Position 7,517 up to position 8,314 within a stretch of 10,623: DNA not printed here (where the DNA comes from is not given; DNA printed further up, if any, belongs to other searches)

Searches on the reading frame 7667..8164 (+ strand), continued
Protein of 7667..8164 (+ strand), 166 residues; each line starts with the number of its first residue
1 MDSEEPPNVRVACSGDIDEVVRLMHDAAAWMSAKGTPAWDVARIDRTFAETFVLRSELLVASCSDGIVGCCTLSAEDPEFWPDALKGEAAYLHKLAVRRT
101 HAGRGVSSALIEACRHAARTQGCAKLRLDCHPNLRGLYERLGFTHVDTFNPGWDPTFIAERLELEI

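Call 76: search_solved_structures(query=window:7667-8164:+, max_evalue=0.0001, show_alignments=5)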
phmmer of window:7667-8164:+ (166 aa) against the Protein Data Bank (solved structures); distinct sequences matched with E-value up to 0.0001: 5.
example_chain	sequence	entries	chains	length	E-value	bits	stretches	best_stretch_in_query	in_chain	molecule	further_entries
2oh1_A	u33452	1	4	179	4.4e-06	30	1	9-144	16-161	Acetyltransferase, GNAT family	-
2pdo_A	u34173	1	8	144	2.9e-05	27.4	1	86-152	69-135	Acetyltransferase ypeA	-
4qus_A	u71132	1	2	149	2.9e-05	27.3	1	85-152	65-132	Acetyltransferase YpeA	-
4qvt_A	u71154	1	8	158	3.4e-05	27.1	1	86-152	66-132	Acetyltransferase YpeA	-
2bei_A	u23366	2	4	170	3.9e-05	26.9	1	9-153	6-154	Diamine acetyltransferase 2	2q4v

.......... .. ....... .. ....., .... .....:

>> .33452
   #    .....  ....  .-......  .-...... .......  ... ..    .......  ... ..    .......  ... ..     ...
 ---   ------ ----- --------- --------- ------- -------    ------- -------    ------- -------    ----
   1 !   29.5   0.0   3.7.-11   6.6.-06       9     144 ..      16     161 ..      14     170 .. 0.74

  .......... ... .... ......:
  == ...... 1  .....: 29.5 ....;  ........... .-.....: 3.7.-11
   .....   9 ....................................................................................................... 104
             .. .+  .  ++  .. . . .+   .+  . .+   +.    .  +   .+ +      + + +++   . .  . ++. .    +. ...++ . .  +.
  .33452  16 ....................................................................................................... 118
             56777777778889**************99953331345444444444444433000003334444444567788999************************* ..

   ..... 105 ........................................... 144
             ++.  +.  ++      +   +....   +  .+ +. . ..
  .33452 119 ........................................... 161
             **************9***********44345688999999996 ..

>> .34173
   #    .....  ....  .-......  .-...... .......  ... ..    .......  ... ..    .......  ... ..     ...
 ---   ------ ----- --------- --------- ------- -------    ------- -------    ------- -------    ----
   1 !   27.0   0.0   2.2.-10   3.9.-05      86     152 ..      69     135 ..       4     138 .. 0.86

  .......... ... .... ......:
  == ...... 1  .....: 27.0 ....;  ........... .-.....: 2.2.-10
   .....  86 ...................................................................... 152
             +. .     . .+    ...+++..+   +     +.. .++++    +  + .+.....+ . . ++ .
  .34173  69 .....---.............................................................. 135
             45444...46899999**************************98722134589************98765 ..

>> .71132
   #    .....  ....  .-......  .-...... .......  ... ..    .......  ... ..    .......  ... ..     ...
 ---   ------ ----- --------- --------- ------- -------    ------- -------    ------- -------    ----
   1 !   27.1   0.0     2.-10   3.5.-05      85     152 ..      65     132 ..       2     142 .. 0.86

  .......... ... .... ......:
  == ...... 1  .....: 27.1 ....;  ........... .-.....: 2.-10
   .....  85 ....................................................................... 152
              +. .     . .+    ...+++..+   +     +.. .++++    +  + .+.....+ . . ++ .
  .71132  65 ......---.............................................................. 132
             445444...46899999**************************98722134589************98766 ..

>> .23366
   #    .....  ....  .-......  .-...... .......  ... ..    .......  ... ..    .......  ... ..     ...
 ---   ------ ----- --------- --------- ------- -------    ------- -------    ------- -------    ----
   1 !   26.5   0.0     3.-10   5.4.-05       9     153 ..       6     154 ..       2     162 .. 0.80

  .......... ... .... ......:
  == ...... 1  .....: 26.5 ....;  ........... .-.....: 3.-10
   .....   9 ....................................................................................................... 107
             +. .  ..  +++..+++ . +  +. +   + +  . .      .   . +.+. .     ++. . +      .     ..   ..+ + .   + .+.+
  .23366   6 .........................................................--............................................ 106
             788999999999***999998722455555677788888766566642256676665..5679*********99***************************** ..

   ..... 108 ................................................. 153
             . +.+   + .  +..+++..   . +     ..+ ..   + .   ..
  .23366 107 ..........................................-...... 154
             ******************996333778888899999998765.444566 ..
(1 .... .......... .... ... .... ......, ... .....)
